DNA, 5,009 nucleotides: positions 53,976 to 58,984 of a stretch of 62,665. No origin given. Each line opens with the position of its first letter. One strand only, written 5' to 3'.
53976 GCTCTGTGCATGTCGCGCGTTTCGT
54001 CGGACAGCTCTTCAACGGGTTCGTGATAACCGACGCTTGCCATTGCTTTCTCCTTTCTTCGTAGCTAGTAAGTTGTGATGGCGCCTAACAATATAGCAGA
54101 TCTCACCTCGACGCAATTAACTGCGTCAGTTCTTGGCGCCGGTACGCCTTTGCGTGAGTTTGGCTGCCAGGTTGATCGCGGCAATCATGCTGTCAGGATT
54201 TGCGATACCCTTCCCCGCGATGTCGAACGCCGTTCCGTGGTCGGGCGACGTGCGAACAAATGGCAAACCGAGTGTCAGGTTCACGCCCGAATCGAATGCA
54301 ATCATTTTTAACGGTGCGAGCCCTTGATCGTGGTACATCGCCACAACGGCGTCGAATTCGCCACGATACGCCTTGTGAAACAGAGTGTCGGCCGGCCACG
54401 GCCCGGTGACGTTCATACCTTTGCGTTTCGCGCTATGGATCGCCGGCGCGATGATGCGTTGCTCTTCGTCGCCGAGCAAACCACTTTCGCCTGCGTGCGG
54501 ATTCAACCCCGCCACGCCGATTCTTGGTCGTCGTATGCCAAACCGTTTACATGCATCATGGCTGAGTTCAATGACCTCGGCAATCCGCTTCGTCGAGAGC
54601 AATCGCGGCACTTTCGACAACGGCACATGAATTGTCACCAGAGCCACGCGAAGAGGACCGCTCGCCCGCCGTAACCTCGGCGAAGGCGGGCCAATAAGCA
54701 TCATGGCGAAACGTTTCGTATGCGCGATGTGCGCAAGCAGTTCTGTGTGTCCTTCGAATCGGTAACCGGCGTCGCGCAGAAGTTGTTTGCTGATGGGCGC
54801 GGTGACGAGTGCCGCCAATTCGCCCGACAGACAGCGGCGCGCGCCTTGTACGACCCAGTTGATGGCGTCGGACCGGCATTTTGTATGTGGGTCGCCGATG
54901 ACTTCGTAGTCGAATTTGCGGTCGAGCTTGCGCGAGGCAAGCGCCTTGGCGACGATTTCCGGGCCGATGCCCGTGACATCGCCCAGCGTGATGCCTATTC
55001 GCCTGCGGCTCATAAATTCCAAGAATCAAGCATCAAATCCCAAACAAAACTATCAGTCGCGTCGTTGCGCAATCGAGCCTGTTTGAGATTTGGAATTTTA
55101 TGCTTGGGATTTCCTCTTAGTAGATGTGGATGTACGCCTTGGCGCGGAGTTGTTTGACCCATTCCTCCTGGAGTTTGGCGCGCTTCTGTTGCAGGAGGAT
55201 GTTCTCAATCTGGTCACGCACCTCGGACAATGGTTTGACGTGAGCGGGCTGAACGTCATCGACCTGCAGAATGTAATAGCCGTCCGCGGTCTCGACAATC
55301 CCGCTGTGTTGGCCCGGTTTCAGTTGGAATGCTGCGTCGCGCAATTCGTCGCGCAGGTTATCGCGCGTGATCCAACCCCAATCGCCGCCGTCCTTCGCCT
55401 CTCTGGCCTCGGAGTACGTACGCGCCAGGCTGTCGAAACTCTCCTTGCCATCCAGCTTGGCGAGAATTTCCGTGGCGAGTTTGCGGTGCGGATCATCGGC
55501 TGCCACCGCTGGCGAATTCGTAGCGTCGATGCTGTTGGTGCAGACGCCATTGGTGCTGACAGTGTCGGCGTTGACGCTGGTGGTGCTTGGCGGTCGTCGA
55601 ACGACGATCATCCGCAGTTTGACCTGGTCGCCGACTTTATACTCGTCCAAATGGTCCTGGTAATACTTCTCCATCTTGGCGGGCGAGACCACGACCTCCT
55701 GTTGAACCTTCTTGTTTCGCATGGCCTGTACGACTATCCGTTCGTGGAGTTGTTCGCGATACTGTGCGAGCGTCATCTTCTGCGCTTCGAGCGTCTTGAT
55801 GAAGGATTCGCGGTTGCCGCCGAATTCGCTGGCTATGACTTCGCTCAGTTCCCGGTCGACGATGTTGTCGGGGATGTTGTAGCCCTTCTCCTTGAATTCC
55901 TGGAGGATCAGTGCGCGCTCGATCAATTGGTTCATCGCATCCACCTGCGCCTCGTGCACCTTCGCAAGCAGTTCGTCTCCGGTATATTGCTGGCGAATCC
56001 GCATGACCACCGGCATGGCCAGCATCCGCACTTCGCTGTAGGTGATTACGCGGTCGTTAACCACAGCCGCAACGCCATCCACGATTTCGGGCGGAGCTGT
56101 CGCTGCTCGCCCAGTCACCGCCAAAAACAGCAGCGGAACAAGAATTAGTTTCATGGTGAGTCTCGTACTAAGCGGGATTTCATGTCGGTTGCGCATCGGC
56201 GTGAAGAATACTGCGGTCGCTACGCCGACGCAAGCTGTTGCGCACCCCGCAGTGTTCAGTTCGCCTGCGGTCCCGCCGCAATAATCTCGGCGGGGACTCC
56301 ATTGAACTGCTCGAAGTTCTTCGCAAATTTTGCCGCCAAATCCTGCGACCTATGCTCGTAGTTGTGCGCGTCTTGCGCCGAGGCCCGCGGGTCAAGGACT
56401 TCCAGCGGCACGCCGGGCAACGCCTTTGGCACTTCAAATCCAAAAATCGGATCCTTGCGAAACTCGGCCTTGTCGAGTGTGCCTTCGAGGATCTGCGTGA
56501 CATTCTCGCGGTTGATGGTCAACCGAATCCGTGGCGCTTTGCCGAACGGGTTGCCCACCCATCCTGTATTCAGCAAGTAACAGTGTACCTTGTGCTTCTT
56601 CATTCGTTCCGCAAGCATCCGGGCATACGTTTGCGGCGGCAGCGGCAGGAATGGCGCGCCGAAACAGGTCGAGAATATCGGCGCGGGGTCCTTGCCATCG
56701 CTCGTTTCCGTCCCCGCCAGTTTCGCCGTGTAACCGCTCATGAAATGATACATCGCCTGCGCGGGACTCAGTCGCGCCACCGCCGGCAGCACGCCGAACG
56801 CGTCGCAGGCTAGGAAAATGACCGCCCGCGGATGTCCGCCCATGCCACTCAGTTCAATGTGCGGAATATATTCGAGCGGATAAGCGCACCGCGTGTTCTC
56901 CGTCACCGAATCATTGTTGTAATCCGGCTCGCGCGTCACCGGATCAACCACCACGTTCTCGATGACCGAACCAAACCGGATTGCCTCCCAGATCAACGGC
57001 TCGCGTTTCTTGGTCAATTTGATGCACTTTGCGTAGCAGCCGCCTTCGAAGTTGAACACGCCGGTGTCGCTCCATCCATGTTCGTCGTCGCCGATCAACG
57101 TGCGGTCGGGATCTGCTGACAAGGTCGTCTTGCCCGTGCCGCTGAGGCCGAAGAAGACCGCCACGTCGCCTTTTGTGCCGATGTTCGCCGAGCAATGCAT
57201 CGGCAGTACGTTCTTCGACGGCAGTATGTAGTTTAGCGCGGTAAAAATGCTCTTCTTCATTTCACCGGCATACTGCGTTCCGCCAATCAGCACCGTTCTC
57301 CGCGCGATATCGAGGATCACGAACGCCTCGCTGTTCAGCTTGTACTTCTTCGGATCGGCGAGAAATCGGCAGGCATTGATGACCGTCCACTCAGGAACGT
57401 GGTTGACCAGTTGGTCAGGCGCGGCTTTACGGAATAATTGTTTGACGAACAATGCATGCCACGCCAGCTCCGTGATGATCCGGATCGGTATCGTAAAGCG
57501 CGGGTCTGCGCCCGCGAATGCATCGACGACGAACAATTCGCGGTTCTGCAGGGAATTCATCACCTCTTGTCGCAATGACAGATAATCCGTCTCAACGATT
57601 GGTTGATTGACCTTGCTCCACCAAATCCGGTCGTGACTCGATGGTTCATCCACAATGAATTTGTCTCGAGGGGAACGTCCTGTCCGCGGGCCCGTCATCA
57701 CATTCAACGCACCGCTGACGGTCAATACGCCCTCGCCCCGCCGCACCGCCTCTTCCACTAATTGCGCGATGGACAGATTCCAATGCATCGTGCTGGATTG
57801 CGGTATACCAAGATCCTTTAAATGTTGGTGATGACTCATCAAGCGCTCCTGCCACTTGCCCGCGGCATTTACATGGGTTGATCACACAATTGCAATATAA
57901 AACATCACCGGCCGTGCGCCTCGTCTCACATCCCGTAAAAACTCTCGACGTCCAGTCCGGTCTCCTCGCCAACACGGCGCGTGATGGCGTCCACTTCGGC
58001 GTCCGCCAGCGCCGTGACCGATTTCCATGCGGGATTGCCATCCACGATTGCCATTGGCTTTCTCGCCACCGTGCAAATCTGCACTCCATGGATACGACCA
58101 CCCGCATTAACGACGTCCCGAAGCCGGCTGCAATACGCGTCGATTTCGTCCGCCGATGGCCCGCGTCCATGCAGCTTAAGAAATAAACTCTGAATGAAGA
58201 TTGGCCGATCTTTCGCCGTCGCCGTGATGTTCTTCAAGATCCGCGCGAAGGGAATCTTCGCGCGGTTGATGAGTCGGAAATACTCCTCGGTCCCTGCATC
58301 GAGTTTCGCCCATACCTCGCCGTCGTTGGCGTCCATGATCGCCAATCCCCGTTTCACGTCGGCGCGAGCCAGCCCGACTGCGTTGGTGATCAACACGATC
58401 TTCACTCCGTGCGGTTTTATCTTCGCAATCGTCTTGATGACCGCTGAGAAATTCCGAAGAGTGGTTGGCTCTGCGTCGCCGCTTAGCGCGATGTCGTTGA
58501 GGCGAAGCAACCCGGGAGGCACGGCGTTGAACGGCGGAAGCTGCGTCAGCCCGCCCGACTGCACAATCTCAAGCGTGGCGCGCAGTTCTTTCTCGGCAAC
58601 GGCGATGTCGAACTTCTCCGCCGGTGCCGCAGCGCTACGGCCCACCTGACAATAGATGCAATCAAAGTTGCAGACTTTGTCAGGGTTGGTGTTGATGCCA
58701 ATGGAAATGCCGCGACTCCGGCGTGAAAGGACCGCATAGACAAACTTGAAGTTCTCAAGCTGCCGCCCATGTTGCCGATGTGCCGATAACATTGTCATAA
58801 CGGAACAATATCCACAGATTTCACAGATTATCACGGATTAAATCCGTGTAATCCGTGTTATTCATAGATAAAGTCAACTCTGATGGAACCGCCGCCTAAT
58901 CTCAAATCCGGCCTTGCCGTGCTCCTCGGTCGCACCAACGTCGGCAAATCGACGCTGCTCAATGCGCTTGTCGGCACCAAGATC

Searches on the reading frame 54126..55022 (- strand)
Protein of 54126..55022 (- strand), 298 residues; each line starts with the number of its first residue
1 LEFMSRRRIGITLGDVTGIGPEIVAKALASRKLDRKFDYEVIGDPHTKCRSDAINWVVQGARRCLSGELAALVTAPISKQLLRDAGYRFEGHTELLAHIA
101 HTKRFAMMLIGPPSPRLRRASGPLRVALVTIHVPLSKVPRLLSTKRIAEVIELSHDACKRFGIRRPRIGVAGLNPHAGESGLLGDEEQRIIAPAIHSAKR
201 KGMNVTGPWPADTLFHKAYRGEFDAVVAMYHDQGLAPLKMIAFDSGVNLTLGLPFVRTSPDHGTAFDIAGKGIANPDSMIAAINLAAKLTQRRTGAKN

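Call 28: search_protein_families(library=pfam, proteins=[window:54126-55022:-], max_evalue=0.001)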
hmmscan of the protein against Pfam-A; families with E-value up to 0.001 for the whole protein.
window:54126-55022:- (298 aa): 2 families
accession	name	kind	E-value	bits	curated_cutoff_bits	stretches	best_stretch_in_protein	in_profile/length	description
PF04166.17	PdxA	-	2.3e-103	346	27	1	41-286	50-286/286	Pyridoxal phosphate biosynthetic protein PdxA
PF00180.25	Iso_dh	-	0.00045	20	27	0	260-285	275-300/348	Isocitrate/isopropylmalate dehydrogenase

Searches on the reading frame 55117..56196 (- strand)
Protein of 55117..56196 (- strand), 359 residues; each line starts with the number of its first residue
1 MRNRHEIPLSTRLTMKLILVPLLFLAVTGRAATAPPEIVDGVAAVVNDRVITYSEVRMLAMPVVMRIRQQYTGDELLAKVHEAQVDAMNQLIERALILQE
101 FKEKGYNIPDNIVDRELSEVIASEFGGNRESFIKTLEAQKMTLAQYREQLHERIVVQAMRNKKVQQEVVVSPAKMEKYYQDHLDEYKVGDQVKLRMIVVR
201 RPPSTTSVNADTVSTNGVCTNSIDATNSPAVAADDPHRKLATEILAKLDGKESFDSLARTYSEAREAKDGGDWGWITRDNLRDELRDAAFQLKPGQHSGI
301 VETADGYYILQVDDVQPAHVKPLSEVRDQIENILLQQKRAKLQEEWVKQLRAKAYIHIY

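Call 28: search_protein_families(library=pfam, proteins=[window:55117-56196:-], max_evalue=0.001)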
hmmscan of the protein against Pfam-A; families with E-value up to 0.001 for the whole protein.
window:55117-56196:- (359 aa): 6 families
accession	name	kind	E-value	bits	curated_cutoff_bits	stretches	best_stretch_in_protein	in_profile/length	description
PF13145.12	Rotamase_2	-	3.4e-19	70.3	27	1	237-328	32-121/121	PPIC-type PPIASE domain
PF00639.27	Rotamase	-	8.7e-19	68.7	21.7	1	233-314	14-97/97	PPIC-type PPIASE domain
PF13616.12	Rotamase_3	-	2.2e-17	64.1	22.5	1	227-315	27-115/116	PPIC-type PPIASE domain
PF13624.11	SurA_N_3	-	7.3e-15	55.6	27.2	1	16-159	19-161/162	SurA-like N-terminal domain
PF09312.16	SurA_N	-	1.4e-09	38.6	30.8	1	39-160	1-118/118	SurA N-terminal domain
PF13623.11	SurA_N_2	-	1.5e-06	28.6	28.5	1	15-119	13-121/145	SurA-like N-terminal domain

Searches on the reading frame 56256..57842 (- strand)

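Call 28: search_protein_families(library=pfam, proteins=[window:56256-57842:-], max_evalue=0.001)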
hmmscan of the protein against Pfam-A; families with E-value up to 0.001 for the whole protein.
window:56256-57842:- (528 aa): 1 family
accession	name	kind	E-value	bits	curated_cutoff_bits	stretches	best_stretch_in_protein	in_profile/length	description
PF01293.25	PEPCK_ATP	-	2e-211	703.1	26.5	1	18-479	2-463/465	Phosphoenolpyruvate carboxykinase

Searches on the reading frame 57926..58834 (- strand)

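Call 28: search_protein_families(library=pfam, proteins=[window:57926-58834:-], max_evalue=0.001)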
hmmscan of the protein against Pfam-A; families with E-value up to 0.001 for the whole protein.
window:57926-58834:- (302 aa): 1 family
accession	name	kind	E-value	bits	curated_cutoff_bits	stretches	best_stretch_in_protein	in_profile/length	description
PF04055.27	Radical_SAM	-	3.2e-06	27.9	29.5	1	54-205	6-135/166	Radical SAM superfamily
